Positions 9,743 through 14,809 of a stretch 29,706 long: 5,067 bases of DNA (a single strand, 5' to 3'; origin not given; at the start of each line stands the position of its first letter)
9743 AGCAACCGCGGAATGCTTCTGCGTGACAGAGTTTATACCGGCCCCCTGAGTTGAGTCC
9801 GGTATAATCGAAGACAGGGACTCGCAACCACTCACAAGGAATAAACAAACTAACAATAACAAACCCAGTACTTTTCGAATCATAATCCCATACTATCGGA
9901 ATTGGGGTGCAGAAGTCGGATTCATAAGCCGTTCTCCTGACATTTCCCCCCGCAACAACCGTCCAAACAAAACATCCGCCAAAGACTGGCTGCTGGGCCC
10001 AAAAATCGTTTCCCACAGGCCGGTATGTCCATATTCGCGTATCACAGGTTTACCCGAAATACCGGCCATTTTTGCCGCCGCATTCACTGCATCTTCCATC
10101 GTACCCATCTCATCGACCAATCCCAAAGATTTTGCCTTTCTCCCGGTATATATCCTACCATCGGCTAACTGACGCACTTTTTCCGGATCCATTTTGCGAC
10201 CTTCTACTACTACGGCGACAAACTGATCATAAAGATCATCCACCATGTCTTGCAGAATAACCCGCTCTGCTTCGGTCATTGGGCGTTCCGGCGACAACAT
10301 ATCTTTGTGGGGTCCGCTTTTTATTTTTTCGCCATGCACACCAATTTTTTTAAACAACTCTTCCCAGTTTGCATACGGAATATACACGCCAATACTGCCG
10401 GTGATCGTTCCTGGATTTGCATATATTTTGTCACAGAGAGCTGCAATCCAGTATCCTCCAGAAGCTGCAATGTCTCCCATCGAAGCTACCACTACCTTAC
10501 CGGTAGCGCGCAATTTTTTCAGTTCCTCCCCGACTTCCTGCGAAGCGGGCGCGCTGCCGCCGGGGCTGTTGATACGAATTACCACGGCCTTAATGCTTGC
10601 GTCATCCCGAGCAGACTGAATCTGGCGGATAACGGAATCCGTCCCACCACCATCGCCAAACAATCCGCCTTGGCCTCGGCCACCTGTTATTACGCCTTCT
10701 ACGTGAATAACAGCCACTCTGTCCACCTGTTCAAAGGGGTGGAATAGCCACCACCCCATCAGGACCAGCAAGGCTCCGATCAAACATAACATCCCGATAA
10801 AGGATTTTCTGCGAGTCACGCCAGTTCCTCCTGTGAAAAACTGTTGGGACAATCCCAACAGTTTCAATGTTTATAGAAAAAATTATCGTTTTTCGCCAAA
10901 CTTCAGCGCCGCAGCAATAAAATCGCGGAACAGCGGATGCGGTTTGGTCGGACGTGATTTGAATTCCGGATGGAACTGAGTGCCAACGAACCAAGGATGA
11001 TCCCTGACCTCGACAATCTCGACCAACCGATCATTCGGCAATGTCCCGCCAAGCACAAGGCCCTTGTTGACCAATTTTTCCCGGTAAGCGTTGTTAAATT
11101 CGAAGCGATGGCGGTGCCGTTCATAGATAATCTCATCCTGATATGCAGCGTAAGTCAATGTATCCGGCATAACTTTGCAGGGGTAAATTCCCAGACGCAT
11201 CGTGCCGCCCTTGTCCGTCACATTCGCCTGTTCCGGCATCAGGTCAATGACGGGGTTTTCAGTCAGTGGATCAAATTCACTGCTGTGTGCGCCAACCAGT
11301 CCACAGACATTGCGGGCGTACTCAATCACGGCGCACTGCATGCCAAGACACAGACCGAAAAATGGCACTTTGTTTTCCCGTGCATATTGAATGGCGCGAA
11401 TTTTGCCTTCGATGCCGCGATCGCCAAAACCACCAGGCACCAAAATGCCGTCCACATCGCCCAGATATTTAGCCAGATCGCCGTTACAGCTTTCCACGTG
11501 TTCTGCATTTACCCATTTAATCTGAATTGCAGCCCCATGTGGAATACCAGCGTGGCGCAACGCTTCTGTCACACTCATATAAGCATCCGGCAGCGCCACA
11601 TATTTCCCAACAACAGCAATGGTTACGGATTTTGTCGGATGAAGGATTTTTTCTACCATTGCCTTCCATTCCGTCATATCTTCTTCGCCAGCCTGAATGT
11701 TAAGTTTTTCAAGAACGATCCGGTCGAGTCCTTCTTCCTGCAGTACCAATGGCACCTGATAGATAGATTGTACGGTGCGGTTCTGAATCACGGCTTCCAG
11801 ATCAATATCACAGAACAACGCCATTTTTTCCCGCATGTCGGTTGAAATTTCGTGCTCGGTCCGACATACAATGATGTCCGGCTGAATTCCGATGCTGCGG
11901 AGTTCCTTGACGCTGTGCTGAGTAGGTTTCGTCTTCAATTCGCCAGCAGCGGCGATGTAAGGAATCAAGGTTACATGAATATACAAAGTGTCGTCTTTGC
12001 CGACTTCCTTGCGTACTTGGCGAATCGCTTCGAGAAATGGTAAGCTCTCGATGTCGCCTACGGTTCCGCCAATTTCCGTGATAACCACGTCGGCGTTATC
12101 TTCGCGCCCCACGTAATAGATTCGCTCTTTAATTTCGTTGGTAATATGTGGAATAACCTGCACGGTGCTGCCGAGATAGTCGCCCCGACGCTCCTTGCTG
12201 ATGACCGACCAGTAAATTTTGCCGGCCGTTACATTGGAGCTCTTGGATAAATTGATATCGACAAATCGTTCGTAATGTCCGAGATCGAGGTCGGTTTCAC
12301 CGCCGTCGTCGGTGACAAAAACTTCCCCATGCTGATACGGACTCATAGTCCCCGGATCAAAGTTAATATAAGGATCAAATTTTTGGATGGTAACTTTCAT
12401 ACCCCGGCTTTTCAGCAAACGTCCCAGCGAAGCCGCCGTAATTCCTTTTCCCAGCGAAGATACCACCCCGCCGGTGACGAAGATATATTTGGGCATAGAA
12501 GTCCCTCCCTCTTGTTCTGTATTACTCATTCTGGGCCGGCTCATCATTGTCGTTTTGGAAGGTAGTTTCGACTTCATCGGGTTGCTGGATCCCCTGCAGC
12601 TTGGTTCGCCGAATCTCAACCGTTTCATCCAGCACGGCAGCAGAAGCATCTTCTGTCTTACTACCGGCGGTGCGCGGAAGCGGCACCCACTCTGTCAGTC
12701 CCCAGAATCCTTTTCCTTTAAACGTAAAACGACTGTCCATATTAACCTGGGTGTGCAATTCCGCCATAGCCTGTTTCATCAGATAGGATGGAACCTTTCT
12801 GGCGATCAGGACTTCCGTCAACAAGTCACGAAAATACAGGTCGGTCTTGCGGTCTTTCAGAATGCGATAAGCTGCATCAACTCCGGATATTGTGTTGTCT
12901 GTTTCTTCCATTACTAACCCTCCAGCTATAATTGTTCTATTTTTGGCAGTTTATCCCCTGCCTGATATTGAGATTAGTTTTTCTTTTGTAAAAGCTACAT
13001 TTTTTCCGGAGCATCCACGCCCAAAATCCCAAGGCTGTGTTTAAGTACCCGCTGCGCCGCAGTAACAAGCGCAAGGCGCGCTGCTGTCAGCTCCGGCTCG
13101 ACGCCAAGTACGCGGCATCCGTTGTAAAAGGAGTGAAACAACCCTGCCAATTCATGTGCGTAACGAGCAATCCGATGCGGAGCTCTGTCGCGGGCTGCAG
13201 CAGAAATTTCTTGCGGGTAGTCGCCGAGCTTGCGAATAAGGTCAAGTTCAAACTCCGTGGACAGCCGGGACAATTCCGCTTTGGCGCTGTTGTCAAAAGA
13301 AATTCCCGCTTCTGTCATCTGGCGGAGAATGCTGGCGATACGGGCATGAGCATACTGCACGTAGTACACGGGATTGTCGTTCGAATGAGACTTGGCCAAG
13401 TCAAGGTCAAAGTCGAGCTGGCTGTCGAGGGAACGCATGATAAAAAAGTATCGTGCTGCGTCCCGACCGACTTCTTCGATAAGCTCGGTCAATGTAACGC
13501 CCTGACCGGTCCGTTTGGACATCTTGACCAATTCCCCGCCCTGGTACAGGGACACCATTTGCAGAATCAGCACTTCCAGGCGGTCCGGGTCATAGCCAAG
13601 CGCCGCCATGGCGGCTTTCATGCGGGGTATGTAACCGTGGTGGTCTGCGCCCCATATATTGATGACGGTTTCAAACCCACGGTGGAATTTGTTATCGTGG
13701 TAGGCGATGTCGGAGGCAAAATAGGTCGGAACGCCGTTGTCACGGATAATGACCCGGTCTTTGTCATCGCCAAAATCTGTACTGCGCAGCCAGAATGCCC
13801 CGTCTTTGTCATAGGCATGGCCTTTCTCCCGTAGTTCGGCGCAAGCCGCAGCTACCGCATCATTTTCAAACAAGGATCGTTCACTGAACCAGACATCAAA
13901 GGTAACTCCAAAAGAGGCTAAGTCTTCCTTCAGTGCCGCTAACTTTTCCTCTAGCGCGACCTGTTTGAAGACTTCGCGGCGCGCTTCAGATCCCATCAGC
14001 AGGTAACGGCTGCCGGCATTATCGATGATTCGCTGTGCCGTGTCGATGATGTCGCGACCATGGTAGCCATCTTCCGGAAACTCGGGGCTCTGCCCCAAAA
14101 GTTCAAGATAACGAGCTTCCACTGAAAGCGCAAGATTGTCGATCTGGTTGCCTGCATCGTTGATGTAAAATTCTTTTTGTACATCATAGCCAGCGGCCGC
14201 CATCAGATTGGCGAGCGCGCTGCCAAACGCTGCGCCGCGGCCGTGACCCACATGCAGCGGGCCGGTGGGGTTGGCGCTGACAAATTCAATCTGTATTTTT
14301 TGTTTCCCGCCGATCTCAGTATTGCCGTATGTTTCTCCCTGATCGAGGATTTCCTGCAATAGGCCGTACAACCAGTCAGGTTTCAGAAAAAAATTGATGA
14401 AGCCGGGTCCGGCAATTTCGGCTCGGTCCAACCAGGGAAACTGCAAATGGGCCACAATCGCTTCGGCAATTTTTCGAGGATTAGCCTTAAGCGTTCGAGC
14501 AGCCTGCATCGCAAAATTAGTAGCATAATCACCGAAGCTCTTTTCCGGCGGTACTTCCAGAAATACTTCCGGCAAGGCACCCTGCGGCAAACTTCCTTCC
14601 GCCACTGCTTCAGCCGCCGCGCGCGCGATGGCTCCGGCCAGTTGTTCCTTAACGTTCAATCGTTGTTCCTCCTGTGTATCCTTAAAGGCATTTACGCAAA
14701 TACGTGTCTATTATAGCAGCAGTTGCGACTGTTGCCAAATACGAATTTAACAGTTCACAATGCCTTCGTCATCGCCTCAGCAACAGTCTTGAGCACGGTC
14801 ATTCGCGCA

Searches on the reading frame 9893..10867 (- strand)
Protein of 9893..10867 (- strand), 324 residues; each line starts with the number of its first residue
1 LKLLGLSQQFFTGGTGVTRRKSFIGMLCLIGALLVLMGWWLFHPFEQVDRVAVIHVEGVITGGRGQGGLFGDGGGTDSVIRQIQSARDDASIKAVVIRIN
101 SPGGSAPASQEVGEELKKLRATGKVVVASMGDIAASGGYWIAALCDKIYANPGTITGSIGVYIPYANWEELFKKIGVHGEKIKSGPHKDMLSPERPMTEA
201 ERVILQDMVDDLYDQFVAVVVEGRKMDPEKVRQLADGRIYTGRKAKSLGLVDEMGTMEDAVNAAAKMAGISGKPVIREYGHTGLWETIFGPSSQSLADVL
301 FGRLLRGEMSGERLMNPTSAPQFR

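Call 5: search_protein_families(library=pfam, proteins=[window:9893-10867:-], max_evalue=0.01)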
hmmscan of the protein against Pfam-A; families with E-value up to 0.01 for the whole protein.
window:9893-10867:- (324 aa): 4 families
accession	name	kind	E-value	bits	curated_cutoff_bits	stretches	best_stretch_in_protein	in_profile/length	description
PF01343.23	Peptidase_S49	-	3.7e-52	176.8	24.9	1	119-270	2-153/154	Peptidase family S49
PF25145.1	NfeD1b_N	-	7.7e-07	29.3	40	1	80-161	20-97/189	NfeD1b, N-terminal domain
PF01972.22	SDH_protease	-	5.3e-06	26.1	31.3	1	77-162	79-158/286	ClpP-like SDH-type serine proteinase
PF00574.28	CLP_protease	-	7.4e-05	23.1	20.2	1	77-144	31-95/182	Clp protease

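Call 6: search_protein_families(library=ncbifam, proteins=[window:9893-10867:-], max_evalue=0.01)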
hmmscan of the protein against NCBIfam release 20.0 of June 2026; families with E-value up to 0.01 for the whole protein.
window:9893-10867:- (324 aa): 8 families
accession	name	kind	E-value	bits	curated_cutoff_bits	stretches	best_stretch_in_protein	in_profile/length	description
TIGR00706.1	SppA_dom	equivalog_domain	6.5e-72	241.5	155.45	1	51-269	2-208/208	signal peptide peptidase SppA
TIGR00705.1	SppA_67K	equivalog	6.7e-72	242.7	311.45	1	46-281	308-538/590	signal peptide peptidase SppA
NF008195.0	PRK10949.1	equivalog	2.7e-56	191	746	1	43-274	320-546/618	signal peptide peptidase SppA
NF008745.0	PRK11778.1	equivalog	1.2e-24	87.1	259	1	94-267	132-303/345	protease SohB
NF045542.1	Clp_rel_HeadMat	equivalog_domain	7.5e-07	29.2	120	1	81-152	25-91/165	head maturation protease, ClpP-related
NF047768.1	Clp_like_SDH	equivalog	4.4e-05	23.1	250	1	77-159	66-142/260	SDH family Clp fold serine proteinase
NF009205.0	PRK12553.1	subfamily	0.0045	16.6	228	0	79-142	54-114/211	ATP-dependent Clp protease proteolytic subunit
NF045540.1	scaf_prot_MCP1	exception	0.0057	15.4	475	0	78-150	16-85/652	ClpP-like prohead protease/major capsid protein fusion protein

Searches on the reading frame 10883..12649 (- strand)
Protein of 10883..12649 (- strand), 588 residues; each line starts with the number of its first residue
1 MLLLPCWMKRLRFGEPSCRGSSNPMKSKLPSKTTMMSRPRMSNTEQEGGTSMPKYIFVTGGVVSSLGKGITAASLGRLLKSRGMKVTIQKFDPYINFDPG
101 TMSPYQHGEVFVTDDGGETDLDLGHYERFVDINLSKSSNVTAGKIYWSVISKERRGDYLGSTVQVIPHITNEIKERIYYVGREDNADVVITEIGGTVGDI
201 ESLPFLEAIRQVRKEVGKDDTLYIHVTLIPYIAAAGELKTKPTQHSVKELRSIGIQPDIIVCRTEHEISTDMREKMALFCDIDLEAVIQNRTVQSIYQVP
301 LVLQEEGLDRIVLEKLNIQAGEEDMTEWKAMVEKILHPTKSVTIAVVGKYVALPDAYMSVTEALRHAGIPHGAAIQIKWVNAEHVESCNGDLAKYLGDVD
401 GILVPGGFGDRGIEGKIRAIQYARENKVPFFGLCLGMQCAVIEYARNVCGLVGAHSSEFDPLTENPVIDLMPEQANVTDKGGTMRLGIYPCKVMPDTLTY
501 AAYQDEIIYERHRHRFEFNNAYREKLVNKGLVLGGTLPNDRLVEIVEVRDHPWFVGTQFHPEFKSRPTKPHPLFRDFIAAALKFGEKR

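Call 5: search_protein_families(library=pfam, proteins=[window:10883-12649:-], max_evalue=0.01)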
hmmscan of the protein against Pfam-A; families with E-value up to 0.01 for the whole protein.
window:10883-12649:- (588 aa): 3 families
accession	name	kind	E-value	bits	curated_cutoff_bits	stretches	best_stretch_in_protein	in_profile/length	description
PF06418.20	CTP_synth_N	-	3.9e-133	443.2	26.1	1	54-318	1-265/265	CTP synthase N-terminus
PF00117.34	GATase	-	1e-40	139.9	22.8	1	353-579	2-189/190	Glutamine amidotransferase class-I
PF07722.19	Peptidase_C26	-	4.1e-06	27.2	20.5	1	419-562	97-219/219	Peptidase C26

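Call 6: search_protein_families(library=ncbifam, proteins=[window:10883-12649:-], max_evalue=0.01)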
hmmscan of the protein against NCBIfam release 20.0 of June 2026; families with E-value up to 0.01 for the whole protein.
window:10883-12649:- (588 aa): 11 families
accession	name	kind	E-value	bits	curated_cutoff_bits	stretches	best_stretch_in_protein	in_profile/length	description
NF003792.0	PRK05380.1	equivalog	2.5e-265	881.2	308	1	52-584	2-529/534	CTP synthase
TIGR00337.1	PyrG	equivalog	5.9e-258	856.7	462.75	1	53-580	3-526/526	glutamine hydrolyzing CTP synthase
NF004836.1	PRK06186.1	equivalog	5e-43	146.9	260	1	342-581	1-227/228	CTP synthase C-terminal region-related (seleno)protein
TIGR01368.1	CPSaseIIsmall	equivalog_domain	8.8e-08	31.5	307.35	1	399-439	217-258/361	glutamine-hydrolyzing carbamoyl-phosphate synthase small subunit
NF008471.0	PRK11366.1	equivalog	1e-05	25.1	266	1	539-584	201-247/254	gamma-glutamyl-gamma-aminobutyrate hydrolase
NF009475.0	PRK12838.1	equivalog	4.6e-05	22.5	221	1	399-459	211-272/359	carbamoyl phosphate synthase small subunit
NF001975.0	PRK00758.1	equivalog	8.4e-05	22.2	198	1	396-446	40-87/185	GMP synthase subunit A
TIGR00888.1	guaA_Nterm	equivalog_domain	0.00021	20.7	172.15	0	399-448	42-91/188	glutamine-hydrolyzing GMP synthase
NF005849.0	PRK07765.1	equivalog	0.001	18.4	308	1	391-445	39-94/219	aminodeoxychorismate/anthranilate synthase component II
TIGR01823.1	PabB-fungal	equivalog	0.0048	15.2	442.55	0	382-581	37-204/742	aminodeoxychorismate synthase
TIGR01855.1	IMP_synth_hisH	equivalog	0.0079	16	105.4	0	417-439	60-83/198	imidazole glycerol phosphate synthase subunit HisH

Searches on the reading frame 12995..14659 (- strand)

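Call 5: search_protein_families(library=pfam, proteins=[window:12995-14659:-], max_evalue=0.01)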
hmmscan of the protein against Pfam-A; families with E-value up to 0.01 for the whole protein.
window:12995-14659:- (554 aa): 6 families
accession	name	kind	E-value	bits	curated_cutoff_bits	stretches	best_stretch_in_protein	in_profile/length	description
PF05746.21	DALR_1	-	1.4e-35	122.4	22.3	1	434-554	1-117/117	DALR anticodon binding domain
PF00750.26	tRNA-synt_1d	-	2.7e-24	86.2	23.3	1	101-399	2-300/349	tRNA synthetases class I (R), catalytic domain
PF03485.21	Arg_tRNA_synt_N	-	1.3e-23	83.8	21.5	1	7-92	3-85/85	Arginyl tRNA synthetase N terminal domain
PF09334.17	tRNA-synt_1g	-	4e-05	23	20.1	0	378-425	326-374/391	tRNA synthetases class I (M)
PF01406.26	tRNA-synt_1e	-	5.6e-05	23.1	27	0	133-288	21-128/301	tRNA synthetases class I (C) catalytic domain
PF00133.28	tRNA-synt_1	-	0.0033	16.7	22.7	0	324-413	322-409/414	tRNA synthetases class I (I, L, M and V)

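Call 6: search_protein_families(library=ncbifam, proteins=[window:12995-14659:-], max_evalue=0.01)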
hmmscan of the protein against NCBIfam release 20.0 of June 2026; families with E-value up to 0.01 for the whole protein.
window:12995-14659:- (554 aa): 12 families
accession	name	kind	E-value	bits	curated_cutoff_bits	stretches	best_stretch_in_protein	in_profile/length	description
TIGR00456.1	argS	equivalog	1.6e-145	485.7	261.65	1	29-554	21-569/569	arginine--tRNA ligase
NF002447.0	PRK01611.3-4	equivalog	3.3e-68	230.6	460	2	2-325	4-322/613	arginine--tRNA ligase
NF002446.0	PRK01611.3-3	equivalog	1.8e-62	211.6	399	3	34-181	32-176/636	arginine--tRNA ligase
NF045898.1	ArgS_rel_codon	equivalog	5.4e-46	157.5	340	2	392-554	170-327/327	ArgS-related anticodon-binding protein NrtL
TIGR00435.1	cysS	equivalog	3.2e-06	26.5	340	0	379-460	265-344/466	cysteine--tRNA ligase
TIGR00398.1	metG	equivalog_domain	0.00018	20.3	336.35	1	378-463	326-412/530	methionine--tRNA ligase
NF001100.0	PRK00133.1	equivalog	0.00034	19.3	587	0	378-505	329-446/676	methionine--tRNA ligase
TIGR00392.1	ileS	equivalog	0.00053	18.3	621.4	1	379-449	611-682/861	isoleucine--tRNA ligase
TIGR00395.1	leuS_arch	equivalog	0.00059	17.9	648.5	1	378-464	619-705/938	leucine--tRNA ligase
TIGR00422.1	valS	equivalog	0.00068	17.7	612.1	1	363-417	513-565/863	valine--tRNA ligase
TIGR00396.1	leuS_bact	equivalog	0.002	16.3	548.4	0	377-410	603-636/843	leucine--tRNA ligase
NF008957.0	PRK12300.1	subfamily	0.0022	16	677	0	378-423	625-669/946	leucine--tRNA ligase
